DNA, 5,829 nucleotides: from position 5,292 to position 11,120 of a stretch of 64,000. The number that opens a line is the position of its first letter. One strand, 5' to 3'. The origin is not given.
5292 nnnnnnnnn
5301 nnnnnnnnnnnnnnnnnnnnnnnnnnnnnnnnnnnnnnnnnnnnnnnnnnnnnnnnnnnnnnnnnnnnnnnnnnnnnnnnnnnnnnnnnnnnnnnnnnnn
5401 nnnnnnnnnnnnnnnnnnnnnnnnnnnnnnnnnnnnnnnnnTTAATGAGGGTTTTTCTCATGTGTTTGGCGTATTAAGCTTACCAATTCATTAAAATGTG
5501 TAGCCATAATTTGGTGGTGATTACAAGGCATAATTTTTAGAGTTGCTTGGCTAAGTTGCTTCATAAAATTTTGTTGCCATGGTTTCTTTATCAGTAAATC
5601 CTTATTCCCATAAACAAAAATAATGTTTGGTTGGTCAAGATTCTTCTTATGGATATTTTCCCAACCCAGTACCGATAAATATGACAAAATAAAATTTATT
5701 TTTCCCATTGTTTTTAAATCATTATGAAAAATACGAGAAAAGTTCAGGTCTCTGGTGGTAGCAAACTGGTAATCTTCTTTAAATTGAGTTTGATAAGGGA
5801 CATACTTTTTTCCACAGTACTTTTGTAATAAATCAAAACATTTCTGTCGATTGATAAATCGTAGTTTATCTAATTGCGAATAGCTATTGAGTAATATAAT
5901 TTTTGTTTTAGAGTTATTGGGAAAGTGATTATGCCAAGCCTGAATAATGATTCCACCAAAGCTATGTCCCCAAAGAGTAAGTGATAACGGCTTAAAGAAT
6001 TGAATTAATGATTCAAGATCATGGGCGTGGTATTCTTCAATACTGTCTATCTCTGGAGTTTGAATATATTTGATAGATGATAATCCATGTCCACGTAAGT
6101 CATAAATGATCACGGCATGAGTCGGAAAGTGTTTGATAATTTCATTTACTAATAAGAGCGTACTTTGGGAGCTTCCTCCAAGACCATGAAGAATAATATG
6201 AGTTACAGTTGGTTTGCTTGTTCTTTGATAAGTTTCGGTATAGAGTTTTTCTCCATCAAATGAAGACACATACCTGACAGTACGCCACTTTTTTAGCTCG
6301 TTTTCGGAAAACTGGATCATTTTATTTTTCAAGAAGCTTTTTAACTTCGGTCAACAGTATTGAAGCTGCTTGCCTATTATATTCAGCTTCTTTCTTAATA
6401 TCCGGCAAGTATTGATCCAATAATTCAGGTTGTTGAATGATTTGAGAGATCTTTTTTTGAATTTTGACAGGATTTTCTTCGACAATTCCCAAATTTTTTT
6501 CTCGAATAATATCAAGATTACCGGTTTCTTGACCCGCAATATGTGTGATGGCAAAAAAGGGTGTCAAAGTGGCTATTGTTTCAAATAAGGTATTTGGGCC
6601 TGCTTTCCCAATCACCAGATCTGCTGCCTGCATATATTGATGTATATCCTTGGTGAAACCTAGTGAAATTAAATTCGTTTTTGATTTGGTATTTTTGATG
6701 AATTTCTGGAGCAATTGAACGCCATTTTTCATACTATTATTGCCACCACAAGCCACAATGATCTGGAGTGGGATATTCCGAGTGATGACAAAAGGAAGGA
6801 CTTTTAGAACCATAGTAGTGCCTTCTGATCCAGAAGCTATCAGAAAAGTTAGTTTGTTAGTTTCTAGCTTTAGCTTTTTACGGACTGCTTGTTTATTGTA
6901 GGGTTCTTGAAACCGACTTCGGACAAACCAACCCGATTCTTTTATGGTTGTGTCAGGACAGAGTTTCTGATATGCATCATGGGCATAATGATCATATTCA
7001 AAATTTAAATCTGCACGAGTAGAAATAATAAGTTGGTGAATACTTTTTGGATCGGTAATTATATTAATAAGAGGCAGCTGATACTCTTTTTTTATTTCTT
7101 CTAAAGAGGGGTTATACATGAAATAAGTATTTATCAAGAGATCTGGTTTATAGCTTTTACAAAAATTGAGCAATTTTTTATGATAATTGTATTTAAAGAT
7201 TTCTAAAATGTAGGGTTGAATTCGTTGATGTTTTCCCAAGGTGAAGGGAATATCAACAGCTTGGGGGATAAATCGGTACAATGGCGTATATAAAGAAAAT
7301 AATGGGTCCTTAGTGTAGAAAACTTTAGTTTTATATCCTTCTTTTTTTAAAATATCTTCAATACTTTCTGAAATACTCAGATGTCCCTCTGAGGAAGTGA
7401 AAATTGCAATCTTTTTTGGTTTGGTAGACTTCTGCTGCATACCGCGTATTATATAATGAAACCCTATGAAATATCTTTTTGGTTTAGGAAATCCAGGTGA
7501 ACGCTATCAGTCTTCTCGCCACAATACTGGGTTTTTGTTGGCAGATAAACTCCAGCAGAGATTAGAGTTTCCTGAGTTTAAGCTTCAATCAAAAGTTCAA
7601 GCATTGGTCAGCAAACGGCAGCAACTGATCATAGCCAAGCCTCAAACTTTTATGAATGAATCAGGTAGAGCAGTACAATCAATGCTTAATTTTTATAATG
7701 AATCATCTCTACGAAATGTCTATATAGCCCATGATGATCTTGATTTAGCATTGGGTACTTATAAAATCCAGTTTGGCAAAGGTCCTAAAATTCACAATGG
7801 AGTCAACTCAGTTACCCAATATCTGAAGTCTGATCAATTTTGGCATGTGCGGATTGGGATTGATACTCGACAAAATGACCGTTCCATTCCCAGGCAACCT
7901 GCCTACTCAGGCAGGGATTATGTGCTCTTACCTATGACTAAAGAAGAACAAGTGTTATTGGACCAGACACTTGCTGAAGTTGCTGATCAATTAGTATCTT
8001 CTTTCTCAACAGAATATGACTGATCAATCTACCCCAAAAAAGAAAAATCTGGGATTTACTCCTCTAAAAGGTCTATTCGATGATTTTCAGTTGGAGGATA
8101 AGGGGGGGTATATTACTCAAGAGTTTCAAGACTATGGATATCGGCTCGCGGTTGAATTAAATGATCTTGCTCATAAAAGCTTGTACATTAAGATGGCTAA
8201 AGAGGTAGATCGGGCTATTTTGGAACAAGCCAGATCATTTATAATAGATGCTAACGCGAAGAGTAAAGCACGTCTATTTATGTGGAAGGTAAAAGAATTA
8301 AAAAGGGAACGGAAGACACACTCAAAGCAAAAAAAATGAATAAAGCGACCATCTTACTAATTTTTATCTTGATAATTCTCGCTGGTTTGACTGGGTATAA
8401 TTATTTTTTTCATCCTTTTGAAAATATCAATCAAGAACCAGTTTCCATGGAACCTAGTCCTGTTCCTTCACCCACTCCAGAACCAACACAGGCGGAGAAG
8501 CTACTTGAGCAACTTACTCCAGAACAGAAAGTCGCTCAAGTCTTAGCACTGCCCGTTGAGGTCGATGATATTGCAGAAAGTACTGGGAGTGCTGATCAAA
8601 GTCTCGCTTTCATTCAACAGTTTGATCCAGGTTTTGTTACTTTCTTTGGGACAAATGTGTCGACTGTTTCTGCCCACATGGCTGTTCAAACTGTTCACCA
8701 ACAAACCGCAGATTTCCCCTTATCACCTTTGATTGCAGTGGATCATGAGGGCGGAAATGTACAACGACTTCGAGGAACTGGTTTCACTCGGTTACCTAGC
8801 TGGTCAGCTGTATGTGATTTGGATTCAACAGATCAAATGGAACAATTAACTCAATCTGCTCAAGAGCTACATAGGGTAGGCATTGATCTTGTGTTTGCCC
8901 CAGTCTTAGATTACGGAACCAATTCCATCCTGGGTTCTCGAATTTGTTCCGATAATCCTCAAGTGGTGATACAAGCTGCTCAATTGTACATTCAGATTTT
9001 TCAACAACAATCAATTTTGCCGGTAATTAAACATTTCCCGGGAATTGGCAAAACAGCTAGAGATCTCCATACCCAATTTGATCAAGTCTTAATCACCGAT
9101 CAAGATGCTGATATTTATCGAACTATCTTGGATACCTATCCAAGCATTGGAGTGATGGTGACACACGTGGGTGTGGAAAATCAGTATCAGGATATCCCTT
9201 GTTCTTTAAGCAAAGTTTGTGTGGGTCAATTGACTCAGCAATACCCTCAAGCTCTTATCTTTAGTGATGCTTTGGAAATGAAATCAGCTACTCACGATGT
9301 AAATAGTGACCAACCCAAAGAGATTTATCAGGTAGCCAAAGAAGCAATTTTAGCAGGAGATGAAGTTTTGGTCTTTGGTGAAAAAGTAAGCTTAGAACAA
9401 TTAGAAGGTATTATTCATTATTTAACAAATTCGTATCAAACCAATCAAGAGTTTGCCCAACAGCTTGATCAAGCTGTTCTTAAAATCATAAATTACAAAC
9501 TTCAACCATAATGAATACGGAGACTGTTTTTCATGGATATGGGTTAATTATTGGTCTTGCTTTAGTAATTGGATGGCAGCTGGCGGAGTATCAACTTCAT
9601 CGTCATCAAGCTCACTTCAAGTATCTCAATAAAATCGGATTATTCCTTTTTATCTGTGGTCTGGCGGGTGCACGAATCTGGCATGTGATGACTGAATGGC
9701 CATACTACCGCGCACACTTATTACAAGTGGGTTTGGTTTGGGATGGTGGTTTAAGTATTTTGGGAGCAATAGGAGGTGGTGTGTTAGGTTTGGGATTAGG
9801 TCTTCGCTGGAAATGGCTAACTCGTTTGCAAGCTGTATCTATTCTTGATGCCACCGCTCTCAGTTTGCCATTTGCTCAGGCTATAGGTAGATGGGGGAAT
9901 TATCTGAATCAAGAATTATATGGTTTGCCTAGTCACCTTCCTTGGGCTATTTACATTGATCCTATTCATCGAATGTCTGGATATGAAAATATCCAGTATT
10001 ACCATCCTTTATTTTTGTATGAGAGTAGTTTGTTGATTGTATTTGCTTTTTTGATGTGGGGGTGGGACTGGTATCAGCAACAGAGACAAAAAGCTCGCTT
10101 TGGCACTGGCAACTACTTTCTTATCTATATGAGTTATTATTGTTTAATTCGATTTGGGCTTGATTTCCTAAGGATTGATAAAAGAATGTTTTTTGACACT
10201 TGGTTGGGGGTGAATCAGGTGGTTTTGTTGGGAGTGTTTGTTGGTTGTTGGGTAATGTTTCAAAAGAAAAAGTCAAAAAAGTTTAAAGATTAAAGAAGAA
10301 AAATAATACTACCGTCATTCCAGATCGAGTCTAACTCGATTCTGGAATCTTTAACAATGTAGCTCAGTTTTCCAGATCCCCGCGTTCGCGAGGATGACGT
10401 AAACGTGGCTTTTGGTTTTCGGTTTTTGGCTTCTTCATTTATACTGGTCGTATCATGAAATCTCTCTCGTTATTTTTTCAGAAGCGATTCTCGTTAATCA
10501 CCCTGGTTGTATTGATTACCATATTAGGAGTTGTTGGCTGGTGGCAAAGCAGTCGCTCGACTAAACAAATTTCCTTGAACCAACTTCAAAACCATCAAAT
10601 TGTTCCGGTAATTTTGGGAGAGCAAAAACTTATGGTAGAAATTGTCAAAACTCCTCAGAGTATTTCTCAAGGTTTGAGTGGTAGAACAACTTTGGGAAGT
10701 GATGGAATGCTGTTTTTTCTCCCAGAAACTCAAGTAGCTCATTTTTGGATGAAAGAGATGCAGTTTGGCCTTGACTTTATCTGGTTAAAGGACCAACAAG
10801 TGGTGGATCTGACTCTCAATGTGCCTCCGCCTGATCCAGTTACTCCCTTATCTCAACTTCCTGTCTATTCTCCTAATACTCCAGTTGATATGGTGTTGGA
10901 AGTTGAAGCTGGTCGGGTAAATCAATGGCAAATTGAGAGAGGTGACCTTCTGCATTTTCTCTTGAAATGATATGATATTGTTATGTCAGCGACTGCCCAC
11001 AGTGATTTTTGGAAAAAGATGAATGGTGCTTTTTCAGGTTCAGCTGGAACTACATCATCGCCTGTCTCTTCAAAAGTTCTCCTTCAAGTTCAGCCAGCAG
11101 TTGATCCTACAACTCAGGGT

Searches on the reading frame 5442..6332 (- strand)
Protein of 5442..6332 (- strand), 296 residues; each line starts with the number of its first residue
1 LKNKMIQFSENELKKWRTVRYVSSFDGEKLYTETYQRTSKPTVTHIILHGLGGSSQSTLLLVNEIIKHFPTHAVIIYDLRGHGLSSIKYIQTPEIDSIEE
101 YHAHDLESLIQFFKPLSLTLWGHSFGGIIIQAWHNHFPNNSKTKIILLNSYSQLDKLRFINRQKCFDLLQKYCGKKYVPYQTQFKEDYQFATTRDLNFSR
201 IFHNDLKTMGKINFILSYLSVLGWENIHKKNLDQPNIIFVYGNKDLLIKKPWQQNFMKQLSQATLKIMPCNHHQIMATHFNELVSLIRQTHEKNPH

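Call 86: search_protein_families(library=pfam, proteins=[window:5442-6332:-], max_evalue=0.0001)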
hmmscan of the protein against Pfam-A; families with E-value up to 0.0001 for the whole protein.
window:5442-6332:- (296 aa): 3 families
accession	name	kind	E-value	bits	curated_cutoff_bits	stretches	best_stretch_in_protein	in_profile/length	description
PF12146.15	Hydrolase_4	-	6.7e-15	55.5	27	1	44-276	6-235/239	Serine aminopeptidase, S33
PF00561.26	Abhydrolase_1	-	8.3e-11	42.4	25.8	1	46-273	4-239/245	alpha/beta hydrolase fold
PF12697.13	Abhydrolase_6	-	1.4e-08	36.1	26.3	1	46-150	2-93/217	Alpha/beta hydrolase family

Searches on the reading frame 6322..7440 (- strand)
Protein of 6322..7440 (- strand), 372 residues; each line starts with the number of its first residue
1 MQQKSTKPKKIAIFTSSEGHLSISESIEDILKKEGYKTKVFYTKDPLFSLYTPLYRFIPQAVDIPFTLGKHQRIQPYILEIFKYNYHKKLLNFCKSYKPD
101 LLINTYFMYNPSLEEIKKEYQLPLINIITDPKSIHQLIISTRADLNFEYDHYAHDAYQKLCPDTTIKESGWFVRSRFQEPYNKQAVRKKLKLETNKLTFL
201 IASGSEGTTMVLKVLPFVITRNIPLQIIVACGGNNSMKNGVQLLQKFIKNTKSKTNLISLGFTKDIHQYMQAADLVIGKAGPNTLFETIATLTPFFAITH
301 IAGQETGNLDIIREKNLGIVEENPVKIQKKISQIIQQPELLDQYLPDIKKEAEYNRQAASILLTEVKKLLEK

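Call 86: search_protein_families(library=pfam, proteins=[window:6322-7440:-], max_evalue=0.0001)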
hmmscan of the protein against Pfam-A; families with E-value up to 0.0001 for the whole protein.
window:6322-7440:- (372 aa): 2 families
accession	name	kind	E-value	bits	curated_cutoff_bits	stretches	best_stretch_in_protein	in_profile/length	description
PF04101.22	Glyco_tran_28_C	-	2.4e-10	41.1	22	1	201-299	4-98/166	Glycosyltransferase family 28 C-terminal domain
PF06925.17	MGDG_synth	-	8.3e-08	32.9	25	1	49-152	41-147/169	Monogalactosyldiacylglycerol (MGDG) synthase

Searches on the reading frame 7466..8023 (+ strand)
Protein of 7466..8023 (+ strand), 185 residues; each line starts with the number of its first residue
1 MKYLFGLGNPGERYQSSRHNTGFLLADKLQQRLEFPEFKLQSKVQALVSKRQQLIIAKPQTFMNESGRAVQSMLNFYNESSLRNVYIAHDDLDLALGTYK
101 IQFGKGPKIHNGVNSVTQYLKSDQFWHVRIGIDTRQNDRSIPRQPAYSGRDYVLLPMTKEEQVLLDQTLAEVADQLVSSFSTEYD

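Call 86: search_protein_families(library=pfam, proteins=[window:7466-8023:+], max_evalue=0.0001)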
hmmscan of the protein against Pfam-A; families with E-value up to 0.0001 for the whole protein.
window:7466-8023:+ (185 aa): 1 family
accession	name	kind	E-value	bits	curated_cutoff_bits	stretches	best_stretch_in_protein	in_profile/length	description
PF01195.25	Pept_tRNA_hydro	-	3.9e-45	154.4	27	1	4-177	2-168/183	Peptidyl-tRNA hydrolase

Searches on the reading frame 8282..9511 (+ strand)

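Call 86: search_protein_families(library=pfam, proteins=[window:8282-9511:+], max_evalue=0.0001)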
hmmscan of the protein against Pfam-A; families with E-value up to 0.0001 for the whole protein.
window:8282-9511:+ (409 aa): 1 family
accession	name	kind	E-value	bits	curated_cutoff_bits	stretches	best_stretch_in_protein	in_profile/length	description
PF00933.27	Glyco_hydro_3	-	9.7e-34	117.7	27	1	83-403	5-314/316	Glycosyl hydrolase family 3 N terminal domain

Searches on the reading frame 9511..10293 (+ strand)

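Call 86: search_protein_families(library=pfam, proteins=[window:9511-10293:+], max_evalue=0.0001)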
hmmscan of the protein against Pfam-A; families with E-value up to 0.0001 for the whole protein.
window:9511-10293:+ (260 aa): 1 family
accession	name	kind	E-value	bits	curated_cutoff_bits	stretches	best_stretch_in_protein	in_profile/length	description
PF01790.23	LGT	-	1.6e-46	159.1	24.9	1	7-249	11-237/240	Prolipoprotein diacylglyceryl transferase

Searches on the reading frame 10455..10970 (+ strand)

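Call 86: search_protein_families(library=pfam, proteins=[window:10455-10970:+], max_evalue=0.0001)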
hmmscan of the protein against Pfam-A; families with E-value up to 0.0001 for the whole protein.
window:10455-10970:+ (171 aa): 1 family
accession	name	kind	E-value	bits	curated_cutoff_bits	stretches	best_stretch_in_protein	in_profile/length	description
PF02643.20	DUF192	-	9.3e-22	77.4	27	1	60-167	2-95/96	Uncharacterized ACR, COG1430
